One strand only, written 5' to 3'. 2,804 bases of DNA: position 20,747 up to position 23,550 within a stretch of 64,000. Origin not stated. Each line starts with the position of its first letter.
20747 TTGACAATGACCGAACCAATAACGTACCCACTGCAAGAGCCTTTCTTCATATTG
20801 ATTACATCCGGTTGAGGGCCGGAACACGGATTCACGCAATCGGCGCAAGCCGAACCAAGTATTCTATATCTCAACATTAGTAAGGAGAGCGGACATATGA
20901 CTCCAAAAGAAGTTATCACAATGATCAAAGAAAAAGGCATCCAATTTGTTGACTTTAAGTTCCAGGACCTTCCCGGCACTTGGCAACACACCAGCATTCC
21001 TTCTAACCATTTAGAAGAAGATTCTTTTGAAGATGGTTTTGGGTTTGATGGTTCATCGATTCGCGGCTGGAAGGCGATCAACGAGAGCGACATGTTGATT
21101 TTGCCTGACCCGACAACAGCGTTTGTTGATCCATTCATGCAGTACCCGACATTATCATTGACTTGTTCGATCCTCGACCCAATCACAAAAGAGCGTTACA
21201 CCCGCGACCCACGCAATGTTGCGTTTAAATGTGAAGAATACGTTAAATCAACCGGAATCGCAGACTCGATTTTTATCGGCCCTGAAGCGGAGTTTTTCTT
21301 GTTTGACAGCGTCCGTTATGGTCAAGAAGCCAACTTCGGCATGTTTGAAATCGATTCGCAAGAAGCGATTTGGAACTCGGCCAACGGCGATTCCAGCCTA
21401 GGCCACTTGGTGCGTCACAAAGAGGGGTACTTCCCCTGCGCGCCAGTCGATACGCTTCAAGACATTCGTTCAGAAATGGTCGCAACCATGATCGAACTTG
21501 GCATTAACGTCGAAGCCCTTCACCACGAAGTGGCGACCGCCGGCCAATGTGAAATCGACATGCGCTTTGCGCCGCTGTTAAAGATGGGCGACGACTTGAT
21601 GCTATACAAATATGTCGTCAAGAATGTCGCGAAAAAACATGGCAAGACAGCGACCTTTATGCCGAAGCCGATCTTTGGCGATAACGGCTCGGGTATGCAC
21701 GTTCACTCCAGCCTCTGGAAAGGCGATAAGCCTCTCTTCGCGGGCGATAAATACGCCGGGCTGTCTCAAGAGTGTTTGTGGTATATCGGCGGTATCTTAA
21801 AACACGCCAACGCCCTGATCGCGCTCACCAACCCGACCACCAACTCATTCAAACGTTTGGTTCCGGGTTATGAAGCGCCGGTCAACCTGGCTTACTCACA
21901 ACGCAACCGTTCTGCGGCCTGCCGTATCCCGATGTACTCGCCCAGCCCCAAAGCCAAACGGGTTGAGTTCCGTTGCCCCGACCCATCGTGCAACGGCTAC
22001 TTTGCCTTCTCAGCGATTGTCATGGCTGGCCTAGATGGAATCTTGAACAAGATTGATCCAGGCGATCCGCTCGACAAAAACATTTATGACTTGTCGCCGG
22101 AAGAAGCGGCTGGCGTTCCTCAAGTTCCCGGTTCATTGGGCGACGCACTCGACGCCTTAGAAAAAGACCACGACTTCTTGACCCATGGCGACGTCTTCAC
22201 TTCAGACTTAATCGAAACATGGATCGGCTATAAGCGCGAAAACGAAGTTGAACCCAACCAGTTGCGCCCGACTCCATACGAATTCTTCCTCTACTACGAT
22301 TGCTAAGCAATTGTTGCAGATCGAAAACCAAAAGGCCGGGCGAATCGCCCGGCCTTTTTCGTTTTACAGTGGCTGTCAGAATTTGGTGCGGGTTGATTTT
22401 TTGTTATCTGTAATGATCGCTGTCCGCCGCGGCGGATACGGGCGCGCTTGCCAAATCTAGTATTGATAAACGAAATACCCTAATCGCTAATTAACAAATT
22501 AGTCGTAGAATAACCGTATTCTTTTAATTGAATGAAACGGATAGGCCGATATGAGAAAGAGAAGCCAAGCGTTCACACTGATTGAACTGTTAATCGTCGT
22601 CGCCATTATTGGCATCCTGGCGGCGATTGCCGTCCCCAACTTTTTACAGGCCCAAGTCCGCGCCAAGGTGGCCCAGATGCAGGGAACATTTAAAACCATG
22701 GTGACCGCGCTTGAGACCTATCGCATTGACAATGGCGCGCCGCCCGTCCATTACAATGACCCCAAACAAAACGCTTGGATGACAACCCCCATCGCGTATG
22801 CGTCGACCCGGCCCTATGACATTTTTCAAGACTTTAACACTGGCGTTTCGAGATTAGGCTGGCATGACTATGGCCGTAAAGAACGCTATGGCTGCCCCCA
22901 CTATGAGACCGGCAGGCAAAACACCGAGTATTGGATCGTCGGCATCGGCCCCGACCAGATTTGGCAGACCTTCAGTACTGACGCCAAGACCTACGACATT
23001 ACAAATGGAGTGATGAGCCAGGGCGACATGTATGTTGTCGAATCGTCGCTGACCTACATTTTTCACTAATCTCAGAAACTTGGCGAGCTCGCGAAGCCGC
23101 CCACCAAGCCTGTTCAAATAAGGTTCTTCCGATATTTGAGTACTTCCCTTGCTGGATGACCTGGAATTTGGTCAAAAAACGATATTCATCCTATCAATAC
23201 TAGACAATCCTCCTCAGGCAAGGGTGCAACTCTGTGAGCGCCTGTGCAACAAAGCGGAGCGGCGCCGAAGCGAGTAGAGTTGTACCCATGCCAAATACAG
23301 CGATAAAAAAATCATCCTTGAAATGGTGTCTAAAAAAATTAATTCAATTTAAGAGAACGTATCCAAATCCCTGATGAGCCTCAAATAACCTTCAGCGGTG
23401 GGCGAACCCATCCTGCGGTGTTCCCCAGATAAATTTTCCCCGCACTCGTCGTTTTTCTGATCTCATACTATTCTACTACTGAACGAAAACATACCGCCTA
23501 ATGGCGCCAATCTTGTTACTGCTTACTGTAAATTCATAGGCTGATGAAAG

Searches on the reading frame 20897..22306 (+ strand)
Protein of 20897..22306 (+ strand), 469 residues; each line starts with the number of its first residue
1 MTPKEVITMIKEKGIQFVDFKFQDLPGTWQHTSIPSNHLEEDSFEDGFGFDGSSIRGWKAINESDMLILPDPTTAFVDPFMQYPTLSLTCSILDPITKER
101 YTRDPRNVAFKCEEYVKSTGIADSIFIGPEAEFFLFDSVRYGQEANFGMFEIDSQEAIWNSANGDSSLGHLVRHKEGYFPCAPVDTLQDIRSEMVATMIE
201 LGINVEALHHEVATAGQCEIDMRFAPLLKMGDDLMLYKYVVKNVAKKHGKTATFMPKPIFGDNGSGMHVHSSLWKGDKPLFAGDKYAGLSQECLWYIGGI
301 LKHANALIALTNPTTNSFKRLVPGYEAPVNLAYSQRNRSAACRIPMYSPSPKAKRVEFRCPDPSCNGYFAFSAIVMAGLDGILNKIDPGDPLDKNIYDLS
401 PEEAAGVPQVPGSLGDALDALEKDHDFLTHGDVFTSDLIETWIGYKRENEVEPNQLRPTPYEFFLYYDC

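Call 38: search_protein_families(library=pfam, proteins=[window:20897-22306:+], max_evalue=0.001)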
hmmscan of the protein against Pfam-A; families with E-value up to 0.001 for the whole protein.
window:20897-22306:+ (469 aa): 2 families
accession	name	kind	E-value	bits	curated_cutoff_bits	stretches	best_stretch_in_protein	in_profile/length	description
PF00120.29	Gln-synt_C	-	4.5e-132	440.7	24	1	103-465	2-343/344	Glutamine synthetase, catalytic domain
PF03951.24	Gln-synt_N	-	3.1e-31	107.2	33.4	1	15-95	2-82/82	Glutamine synthetase, beta-Grasp domain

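Call 40: find_homologous_proteins(query=window:20897-22303:+, max_evalue=1e-100)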
Query window:20897-22303:+ (469 aa): 8000 proteins with E <= 1e-100 among 8000 candidates; the best 120 are listed.
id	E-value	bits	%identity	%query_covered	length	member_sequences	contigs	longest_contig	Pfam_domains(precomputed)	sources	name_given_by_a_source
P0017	0.0e+0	1060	94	100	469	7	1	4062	PF03951.25,PF00120.30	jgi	jgi:glutamine synthetase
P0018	2.7e-273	925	83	100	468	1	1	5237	PF03951.25,PF00120.30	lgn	-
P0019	5.3e-268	907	81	100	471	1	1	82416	PF03951.25,PF00120.30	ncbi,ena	-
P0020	2.6e-264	895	80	100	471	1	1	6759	PF03951.25,PF00120.30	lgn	-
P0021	1.1e-258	877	77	100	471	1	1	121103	PF03951.25,PF00120.30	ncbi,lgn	-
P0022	1.3e-257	873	78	100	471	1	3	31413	PF03951.25,PF00120.30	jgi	jgi:glutamine synthetase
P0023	3.0e-257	872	78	100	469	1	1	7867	PF03951.25,PF00120.30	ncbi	-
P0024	4.2e-257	872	79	100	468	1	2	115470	PF03951.25,PF00120.30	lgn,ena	-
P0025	1.8e-256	869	77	100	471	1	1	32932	PF03951.25,PF00120.30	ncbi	-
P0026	2.9e-256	869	77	100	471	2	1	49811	PF03951.25,PF00120.30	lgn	-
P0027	1.0e-255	867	77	100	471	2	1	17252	PF03951.25,PF00120.30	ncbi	-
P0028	3.2e-254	862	77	100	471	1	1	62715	PF03951.25,PF00120.30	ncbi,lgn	-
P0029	3.7e-254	862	77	100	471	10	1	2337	PF03951.25,PF00120.30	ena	-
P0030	1.6e-253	860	76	100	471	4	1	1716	PF03951.25,PF00120.30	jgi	jgi:glutamine synthetase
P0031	2.6e-252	856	76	100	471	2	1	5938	PF03951.25,PF00120.30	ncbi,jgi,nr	ncbi:MAG: type I glutamate--ammonia ligase [bacterium]|jgi:glutamine synthetase|nr:type I glutamate-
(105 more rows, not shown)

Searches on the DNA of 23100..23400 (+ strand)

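Call 45: search_rna_families(source=window, start=23100, end=23400, threshold=evalue, max_evalue=10)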
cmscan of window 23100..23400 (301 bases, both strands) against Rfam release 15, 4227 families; matches with E-value up to 10: 2.
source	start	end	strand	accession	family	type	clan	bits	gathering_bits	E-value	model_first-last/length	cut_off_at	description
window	23217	23294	+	RF03865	mir-7637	Gene; miRNA;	-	14.2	88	6.4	1-68/68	no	mir-7637 microRNA precursor family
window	23100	23128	+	RF03485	mir-4000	Gene; miRNA;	-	13.1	58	8.8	26-54/54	5'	mir-4000 microRNA precursor family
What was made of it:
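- On Any described RNA family (Rfam 15): On a full copy, only chance miRNA matches at E 6-9 (call 45).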

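Call 78: search_dna_similar(query=window:23122-23385:+, collection=plasmids, mode=distant, max_evalue=0.001, max_rows=5)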
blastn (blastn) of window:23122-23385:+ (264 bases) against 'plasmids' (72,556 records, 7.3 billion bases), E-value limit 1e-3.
No match.
